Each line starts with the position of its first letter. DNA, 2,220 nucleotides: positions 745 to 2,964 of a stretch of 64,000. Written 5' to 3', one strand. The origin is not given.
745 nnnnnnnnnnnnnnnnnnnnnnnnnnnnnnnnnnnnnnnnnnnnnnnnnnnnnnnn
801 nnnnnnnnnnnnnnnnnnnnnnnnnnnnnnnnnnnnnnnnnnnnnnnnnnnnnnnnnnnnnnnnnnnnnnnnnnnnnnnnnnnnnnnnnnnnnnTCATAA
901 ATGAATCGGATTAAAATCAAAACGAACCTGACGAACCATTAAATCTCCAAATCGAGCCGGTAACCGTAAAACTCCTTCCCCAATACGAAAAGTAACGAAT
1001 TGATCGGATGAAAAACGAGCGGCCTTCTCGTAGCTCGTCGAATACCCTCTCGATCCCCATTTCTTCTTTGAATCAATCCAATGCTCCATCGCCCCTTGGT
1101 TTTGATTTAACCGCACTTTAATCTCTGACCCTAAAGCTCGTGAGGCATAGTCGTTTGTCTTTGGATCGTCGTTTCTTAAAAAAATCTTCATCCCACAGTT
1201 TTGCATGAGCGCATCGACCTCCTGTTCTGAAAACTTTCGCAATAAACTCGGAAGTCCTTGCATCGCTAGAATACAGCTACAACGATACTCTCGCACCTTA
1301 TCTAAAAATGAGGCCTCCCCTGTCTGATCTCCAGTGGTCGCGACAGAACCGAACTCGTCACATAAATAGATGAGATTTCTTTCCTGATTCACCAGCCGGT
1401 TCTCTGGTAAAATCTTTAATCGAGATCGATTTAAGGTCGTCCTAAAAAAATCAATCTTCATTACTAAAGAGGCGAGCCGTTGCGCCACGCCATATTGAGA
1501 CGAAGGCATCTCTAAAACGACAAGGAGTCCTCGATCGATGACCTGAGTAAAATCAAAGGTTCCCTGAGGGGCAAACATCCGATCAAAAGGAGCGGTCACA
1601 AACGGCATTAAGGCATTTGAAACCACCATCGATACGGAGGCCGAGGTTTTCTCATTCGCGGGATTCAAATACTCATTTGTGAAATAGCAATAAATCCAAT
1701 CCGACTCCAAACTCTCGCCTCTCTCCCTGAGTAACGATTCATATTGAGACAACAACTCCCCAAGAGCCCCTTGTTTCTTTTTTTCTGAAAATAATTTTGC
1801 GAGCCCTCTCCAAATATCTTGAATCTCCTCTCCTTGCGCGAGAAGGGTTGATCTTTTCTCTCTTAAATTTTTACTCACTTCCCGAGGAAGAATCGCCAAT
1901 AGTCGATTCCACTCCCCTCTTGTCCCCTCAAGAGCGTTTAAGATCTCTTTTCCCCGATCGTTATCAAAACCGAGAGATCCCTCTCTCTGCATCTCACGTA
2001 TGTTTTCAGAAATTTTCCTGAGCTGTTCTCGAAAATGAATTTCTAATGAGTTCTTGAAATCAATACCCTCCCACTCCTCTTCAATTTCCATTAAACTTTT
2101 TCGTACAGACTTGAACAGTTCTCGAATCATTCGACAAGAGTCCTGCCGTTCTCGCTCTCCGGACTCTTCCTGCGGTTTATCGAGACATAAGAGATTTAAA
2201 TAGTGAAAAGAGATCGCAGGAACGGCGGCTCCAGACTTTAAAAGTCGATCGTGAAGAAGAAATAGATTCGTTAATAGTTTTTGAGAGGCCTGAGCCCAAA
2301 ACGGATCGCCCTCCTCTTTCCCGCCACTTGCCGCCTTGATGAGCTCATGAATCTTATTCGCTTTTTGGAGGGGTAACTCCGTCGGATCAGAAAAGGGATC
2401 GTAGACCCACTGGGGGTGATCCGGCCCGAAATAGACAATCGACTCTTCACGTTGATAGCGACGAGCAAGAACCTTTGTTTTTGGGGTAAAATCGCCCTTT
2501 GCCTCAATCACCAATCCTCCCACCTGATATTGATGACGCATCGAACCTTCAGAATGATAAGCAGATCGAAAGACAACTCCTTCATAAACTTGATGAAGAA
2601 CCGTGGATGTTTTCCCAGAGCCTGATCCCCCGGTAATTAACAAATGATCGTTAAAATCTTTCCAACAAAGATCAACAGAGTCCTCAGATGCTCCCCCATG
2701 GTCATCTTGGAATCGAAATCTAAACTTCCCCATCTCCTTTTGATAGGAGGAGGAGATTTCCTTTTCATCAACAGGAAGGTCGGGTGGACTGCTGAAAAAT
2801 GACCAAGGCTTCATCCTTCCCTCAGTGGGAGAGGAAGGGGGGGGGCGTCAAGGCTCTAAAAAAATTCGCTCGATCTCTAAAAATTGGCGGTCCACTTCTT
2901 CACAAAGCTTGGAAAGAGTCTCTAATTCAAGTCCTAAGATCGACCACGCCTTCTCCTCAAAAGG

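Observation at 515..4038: Orphan, split T4SS-coupling-protein-like ATPase inside an HDOD signalling operon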

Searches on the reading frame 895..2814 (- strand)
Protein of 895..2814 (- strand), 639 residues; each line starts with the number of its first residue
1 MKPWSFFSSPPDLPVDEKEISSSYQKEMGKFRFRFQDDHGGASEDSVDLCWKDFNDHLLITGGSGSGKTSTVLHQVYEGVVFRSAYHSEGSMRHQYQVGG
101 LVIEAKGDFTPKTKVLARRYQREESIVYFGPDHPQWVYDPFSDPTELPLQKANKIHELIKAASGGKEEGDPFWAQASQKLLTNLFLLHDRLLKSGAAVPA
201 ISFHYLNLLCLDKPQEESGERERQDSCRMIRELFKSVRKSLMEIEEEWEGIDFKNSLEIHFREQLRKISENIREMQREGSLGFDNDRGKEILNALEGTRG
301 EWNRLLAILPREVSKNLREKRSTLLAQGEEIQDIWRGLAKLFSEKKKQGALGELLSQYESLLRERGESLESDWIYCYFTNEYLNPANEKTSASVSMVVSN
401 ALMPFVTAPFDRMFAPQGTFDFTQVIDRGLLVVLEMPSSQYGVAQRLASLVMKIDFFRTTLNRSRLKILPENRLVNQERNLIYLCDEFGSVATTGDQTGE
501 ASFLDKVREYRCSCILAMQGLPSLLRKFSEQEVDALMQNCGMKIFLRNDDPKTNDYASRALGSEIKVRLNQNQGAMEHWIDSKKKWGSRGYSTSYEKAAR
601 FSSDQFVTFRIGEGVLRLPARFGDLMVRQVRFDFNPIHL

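Call 3: search_protein_families(library=pfam, proteins=[window:895-2814:-], max_evalue=1)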
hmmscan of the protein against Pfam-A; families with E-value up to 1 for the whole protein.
window:895-2814:- (639 aa): 10 families
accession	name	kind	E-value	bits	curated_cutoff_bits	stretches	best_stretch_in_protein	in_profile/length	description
PF10412.15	TrwB_AAD_bind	-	4.8e-14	52.5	20.5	2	355-572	133-334/387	Type IV secretion-system coupling protein DNA-binding domain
PF02534.20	T4SS-DNA_transf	-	4.7e-12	45.9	20.1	2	385-597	217-411/468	Type IV secretory system Conjugative DNA transfer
PF12696.13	TraG-D_C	-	3.7e-11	43.5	22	1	483-584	4-98/126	TraM recognition site of TraD and TraG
PF13191.12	AAA_16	-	0.025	15.5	32.6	1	57-78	26-46/167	AAA ATPase domain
PF00580.27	UvrD-helicase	-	0.066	13.3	23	1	54-77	12-35/271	UvrD/REP helicase N-terminal domain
PF06745.19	ATPase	-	0.083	12.7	26.6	0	57-81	21-45/231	KaiC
PF13245.12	AAA_19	-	0.14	12.7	25.1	1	57-76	13-32/134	AAA domain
PF13555.12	AAA_29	-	0.14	12.4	27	1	56-70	23-37/61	P-loop containing region of AAA domain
PF02646.22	RmuC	-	0.3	10.6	26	1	315-354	33-72/291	RmuC family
PF01935.23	DUF87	-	0.53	10.8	23.2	0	52-72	20-40/220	Helicase HerA, central domain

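Call 4: search_protein_families(library=ncbifam, proteins=[window:895-2814:-], max_evalue=1)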
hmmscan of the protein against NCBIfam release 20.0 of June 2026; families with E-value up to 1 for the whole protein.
window:895-2814:- (639 aa): 8 families
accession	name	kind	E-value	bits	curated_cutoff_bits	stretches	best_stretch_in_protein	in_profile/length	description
NF045973.1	conju_CD1115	equivalog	1.7e-20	73.4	250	2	338-565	161-376/442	VirD4-like conjugal transfer protein, CD1115 family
TIGR02759.1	TraD_Ftype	equivalog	1.1e-06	27.8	521.35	1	476-565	404-490/566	type IV conjugative transfer system coupling protein TraD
TIGR00929.1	VirB4_CagE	subfamily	3.3e-06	25.6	643.1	1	479-560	634-713/792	VirB4 family type IV secretion/conjugal transfer ATPase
TIGR03743.1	SXT_TraD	subfamily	0.00016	20.3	366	1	477-574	484-578/636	conjugative transfer system coupling protein TraD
NF041447.1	TrbC_conju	equivalog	0.00044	18.8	800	1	482-583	432-533/685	F-type conjugative transfer protein TrbC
NF010424.0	PRK13850.1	equivalog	0.00044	18.6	681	1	480-563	390-470/670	type IV secretion system ATPase VirD4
NF040937.1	HerA_Thermprot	equivalog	0.027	12.9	800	1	227-321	219-308/487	DNA double-strand break repair helicase HerA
NF043059.1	T4SS_LegC3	equivalog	0.048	12.2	650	1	254-331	185-258/518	Dot/Icm T4SS effector LegC3/PpeA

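Call 5: search_protein_families(library=padloc, proteins=[window:895-2814:-], max_evalue=1)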
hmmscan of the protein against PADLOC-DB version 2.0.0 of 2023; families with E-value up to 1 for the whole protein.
window:895-2814:- (639 aa): 7 families
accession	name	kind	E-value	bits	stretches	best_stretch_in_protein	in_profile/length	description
PDLC04140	mad8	-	2.3e-12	45.1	1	55-563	27-267/314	mads_8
PDLC00268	PtuA1|PtuA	-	0.01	13.3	1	56-80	26-49/411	AAA ATPase domain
PDLC02142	Csn2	-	0.018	12.7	0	54-71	6-23/272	-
PDLC04097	HerA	-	0.022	11.4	1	54-112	159-211/618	-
PDLC04135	mad3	-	0.043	11.4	1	53-72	19-39/374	mads_3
PDLC01446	Csm2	-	0.07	11.8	1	220-295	10-73/135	CAS-III-A; effector_SS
PDLC03859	LmuB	-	0.4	7.8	1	225-363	353-480/611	-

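Call 6: find_homologous_proteins(query=window:895-2814:-, max_evalue=0.001)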
Query window:895-2814:- (639 aa): 8 proteins with E <= 0.001 among 8000 candidates.
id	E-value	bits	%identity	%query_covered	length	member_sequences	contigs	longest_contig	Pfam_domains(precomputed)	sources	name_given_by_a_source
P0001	0.0e+0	1465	100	100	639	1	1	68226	PF10412.16,PF02534.21,PF12696.14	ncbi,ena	-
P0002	0.0e+0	1278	88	100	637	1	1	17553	PF10412.16,PF02534.21,PF12696.14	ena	-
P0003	1.5e-295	1000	69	100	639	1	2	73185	PF10412.16,PF02534.21,PF12696.14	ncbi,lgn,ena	-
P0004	1.0e-275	934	65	100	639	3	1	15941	PF10412.16,PF01935.24,PF02534.21,PF12696.14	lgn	-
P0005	1.6e-253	861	62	99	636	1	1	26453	PF10412.16,PF02534.21,PF12696.14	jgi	jgi:hypothetical protein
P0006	1.5e-244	831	61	97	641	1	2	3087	PF10412.16,PF02534.21,PF12696.14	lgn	-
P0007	7.3e-187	641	65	72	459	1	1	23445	PF10412.16,PF02534.21,PF12696.14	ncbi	ncbi:MAG: TraM recognition domain-containing protein [Verrucomicrobiota bacterium]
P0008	2.9e-119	417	39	91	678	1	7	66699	PF10412.16,PF02534.21,PF12696.14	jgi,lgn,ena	-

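Call 7: search_solved_structures(query=window:895-2814:-, max_evalue=1, show_alignments=2)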
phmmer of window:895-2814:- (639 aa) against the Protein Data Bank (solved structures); distinct sequences matched with E-value up to 1: 2.
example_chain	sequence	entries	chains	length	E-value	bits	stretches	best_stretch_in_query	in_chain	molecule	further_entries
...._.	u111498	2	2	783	0.0066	18.2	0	483-573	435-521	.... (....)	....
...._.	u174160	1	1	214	0.061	15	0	294-370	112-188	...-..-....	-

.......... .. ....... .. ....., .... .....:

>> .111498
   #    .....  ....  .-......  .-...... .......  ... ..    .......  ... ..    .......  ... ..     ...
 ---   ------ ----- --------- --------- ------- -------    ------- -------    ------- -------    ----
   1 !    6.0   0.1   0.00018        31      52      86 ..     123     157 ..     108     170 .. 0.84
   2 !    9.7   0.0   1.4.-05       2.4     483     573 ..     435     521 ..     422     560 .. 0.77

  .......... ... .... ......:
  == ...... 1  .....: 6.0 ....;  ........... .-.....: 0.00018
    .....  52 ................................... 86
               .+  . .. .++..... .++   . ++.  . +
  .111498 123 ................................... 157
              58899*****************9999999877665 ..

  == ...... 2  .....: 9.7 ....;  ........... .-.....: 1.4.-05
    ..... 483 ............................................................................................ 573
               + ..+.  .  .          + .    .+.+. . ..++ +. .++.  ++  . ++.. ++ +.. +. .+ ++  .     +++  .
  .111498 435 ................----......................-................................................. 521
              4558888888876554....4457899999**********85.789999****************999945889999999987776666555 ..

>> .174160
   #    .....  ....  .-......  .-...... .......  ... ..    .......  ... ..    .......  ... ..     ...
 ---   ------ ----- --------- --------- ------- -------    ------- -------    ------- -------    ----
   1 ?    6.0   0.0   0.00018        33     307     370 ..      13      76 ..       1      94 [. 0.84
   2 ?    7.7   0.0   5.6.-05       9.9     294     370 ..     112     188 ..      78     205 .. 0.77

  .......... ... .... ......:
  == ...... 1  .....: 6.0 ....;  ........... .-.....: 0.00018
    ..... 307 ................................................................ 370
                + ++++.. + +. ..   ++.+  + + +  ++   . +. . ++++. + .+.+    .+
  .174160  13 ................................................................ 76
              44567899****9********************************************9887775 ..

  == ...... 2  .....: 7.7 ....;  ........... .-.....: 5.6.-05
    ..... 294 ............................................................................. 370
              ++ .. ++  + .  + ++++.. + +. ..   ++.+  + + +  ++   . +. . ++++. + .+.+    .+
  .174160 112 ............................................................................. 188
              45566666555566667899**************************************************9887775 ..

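Call 10: find_encoding_contigs(protein=P0008, flank=10000, max_places=4)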
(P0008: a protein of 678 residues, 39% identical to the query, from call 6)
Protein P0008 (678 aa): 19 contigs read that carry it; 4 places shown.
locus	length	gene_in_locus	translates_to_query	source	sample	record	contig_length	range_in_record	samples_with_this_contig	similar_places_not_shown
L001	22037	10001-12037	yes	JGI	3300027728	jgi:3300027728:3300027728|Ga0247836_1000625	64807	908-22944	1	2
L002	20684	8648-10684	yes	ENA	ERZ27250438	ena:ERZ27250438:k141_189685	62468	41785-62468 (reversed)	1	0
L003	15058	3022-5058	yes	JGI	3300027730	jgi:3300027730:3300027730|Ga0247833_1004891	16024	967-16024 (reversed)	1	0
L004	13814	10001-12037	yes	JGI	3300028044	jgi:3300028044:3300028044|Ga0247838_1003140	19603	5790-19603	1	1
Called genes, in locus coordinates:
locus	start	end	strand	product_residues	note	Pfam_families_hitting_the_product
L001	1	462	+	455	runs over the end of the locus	?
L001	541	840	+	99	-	PF02604:PhdYeFM_antitox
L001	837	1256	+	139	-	PF01850:PIN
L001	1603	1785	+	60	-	-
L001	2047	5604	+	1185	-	-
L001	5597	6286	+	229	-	-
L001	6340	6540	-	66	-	PF02597:ThiS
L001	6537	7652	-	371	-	PF04055:Radical_SAM (weak), PF06968:BATS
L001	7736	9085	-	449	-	PF00245:Alk_phosphatase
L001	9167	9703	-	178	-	-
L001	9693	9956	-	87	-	-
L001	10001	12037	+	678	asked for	PF02534:T4SS-DNA_transf (weak), PF10412:TrwB_AAD_bind, PF12696:TraG-D_C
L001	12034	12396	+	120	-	-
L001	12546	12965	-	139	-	-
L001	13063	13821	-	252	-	PF20260:PUA_4, PF04452:Methyltrans_RNA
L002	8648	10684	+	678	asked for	PF02534:T4SS-DNA_transf (weak), PF10412:TrwB_AAD_bind, PF12696:TraG-D_C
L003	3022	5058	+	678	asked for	PF02534:T4SS-DNA_transf (weak), PF10412:TrwB_AAD_bind, PF12696:TraG-D_C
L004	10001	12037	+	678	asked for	PF02534:T4SS-DNA_transf (weak), PF10412:TrwB_AAD_bind, PF12696:TraG-D_C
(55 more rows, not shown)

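Call 11: find_encoding_contigs(protein=P0003, flank=10000, max_places=3)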
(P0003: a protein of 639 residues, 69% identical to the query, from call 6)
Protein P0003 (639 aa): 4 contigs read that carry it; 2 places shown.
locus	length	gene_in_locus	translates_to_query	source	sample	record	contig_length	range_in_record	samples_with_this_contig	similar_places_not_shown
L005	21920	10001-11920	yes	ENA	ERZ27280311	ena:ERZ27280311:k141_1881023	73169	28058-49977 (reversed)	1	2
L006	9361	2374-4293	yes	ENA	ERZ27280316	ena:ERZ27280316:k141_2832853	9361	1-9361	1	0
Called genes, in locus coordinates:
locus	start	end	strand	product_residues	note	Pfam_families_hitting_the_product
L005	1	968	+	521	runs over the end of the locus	PF00515:TPR_1 (faint), PF07719:TPR_2 (faint), PF13181:TPR_8 (faint), PF13424:TPR_12 (faint), PF13428:TPR_14 (faint), PF13432:TPR_16 (faint), PF14559:TPR_19 (faint), PF13431:TPR_17 (faint), +1 more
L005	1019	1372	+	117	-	PF04519:Bactofilin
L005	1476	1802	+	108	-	PF09458:H_lectin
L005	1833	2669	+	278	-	PF06750:A24_N_bact, PF01478:Peptidase_A24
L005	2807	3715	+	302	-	PF02653:BPD_transp_2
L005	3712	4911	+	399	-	PF02653:BPD_transp_2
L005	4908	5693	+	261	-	PF00005:ABC_tran, PF13304:AAA_21 (faint), PF12399:BCA_ABC_TP_C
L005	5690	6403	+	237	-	PF00005:ABC_tran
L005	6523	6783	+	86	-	-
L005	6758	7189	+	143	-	PF01850:PIN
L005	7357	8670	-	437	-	-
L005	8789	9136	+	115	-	-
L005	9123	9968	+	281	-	PF08668:HDOD, PF01966:HD, PF18019:Cas3_HD (weak)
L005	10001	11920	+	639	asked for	PF02534:T4SS-DNA_transf (faint), PF10412:TrwB_AAD_bind, PF12696:TraG-D_C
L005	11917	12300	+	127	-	-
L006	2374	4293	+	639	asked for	PF02534:T4SS-DNA_transf (faint), PF10412:TrwB_AAD_bind, PF12696:TraG-D_C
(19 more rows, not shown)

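Call 12: find_encoding_contigs(protein=P0001, flank=10000, max_places=3)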
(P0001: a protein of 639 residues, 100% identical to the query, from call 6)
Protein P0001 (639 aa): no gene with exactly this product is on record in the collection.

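Call 13: find_encoding_contigs(protein=P0005, flank=10000, max_places=3)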
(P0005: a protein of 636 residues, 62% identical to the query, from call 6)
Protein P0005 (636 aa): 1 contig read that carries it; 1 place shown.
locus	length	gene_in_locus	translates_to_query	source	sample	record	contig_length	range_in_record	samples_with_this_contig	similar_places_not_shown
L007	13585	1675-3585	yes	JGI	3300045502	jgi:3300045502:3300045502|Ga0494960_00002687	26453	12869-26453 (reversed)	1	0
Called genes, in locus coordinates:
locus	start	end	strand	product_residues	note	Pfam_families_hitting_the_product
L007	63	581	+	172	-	-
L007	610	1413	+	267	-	PF01557:FAA_hydrolase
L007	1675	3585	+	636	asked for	PF10412:TrwB_AAD_bind, PF02534:T4SS-DNA_transf, PF12696:TraG-D_C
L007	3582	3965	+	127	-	-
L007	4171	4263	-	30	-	-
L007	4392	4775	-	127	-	PF00076:RRM_1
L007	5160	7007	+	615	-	PF13522:GATase_6, PF13537:GATase_7, PF01380:SIS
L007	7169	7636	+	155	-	PF19502:DUF6036 (faint)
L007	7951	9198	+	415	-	PF09721:Exosortase_EpsH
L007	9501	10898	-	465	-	PF01134:GIDA (faint), PF01262:AlaDh_PNT_C (weak), PF01266:DAO (faint), PF07992:Pyr_redox_2, PF12831:FAD_oxidored (weak), PF13738:Pyr_redox_3, PF00070:Pyr_redox, PF02852:Pyr_redox_dim, +3 more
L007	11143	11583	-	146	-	PF01850:PIN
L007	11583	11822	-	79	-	PF22180:RH3_dom (weak)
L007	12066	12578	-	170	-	-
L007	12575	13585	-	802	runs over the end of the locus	-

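Call 14: find_encoding_contigs(protein=P0004, flank=10000, max_places=3)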
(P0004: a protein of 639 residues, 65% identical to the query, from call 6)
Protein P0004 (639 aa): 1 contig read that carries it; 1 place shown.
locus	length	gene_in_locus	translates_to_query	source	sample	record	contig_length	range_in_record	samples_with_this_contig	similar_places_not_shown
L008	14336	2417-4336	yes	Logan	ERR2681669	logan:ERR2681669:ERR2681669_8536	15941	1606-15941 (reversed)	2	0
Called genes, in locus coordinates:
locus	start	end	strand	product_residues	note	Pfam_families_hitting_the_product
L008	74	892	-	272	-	PF08241:Methyltransf_11 (faint), PF17827:PrmC_N, PF06325:PrmA, PF05175:MTS, PF13847:Methyltransf_31 (weak), PF08242:Methyltransf_12 (weak), PF13649:Methyltransf_25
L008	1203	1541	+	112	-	-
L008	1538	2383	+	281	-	PF08668:HDOD, PF01966:HD (weak)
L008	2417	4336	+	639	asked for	PF01935:DUF87 (faint), PF10412:TrwB_AAD_bind, PF02534:T4SS-DNA_transf, PF12696:TraG-D_C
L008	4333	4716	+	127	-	-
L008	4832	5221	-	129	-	PF00076:RRM_1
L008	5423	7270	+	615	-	PF13522:GATase_6, PF13537:GATase_7, PF01380:SIS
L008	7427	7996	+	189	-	PF04542:Sigma70_r2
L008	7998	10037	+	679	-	PF00069:Pkinase, PF07714:PK_Tyr_Ser-Thr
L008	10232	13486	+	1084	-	PF06739:SBBP (faint), PF05787:PhoX (faint), PF08450:SGL (faint), PF01436:NHL, PF25021:TEN_NHL (weak), PF01436:NHL (weak), PF25021:TEN_NHL, PF01436:NHL (weak), +5 more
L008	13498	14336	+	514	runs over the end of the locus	PF12708:Pect-lyase_RHGA_epim (weak)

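Call 21: search_protein_representatives(alignment_id=A1)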
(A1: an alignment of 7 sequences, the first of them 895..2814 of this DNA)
Query: 7 sequences, 639 profile positions. Proteins with E-value up to 0.001 (for the whole library): 2530; up to 1e-10: 824; up to 1e-30: 82. The best 150 are listed.
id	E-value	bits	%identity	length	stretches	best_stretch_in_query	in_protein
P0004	0.0e+00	1169.8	-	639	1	1-638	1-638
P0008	1.6e-270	915.4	-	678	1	4-638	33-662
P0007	9.1e-228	774.2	-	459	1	181-637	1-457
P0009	8.3e-197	671.9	-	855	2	319-637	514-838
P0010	6.0e-184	629.4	-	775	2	250-638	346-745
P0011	1.2e-172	592.0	-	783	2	243-637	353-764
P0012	3.2e-162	557.6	-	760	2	259-638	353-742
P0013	2.0e-160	551.6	-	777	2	314-638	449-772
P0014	2.7e-159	548.0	-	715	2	319-637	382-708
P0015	1.0e-149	516.3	-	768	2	331-638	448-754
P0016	2.2e-140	485.5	-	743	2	310-637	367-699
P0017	7.5e-140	483.7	-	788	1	33-637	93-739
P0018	2.4e-137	475.4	-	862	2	340-637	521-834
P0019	2.5e-136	472.1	-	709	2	296-633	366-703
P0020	1.9e-134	465.9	-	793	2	327-637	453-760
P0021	3.3e-133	461.8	-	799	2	215-624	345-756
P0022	1.5e-123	429.8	-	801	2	344-638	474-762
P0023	5.9e-119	414.7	-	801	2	225-632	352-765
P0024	2.1e-118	412.9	-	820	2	329-637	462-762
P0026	5.5e-109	381.7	-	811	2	325-637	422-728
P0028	3.4e-89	316.3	-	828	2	313-625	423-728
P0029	6.3e-88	312.2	-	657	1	41-624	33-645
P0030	3.6e-87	309.7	-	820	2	334-628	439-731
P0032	5.3e-77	276.1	-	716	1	44-632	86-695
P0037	7.2e-54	199.7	-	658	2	377-592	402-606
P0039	1.3e-50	188.9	-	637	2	364-570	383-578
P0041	9.5e-49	182.7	-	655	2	375-565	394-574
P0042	2.6e-48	181.3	-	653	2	378-610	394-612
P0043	4.6e-48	180.5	-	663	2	391-563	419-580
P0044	9.5e-48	179.4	-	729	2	386-577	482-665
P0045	2.2e-47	178.3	-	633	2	389-563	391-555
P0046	1.6e-45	172.1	-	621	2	387-609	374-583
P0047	2.1e-45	171.7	-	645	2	368-564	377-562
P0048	5.5e-45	170.3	-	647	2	380-609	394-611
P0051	6.4e-44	166.8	-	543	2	351-577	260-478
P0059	5.5e-41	157.1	-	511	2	376-566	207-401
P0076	8.3e-34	133.4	-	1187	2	390-606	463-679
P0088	2.7e-30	121.8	-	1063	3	374-624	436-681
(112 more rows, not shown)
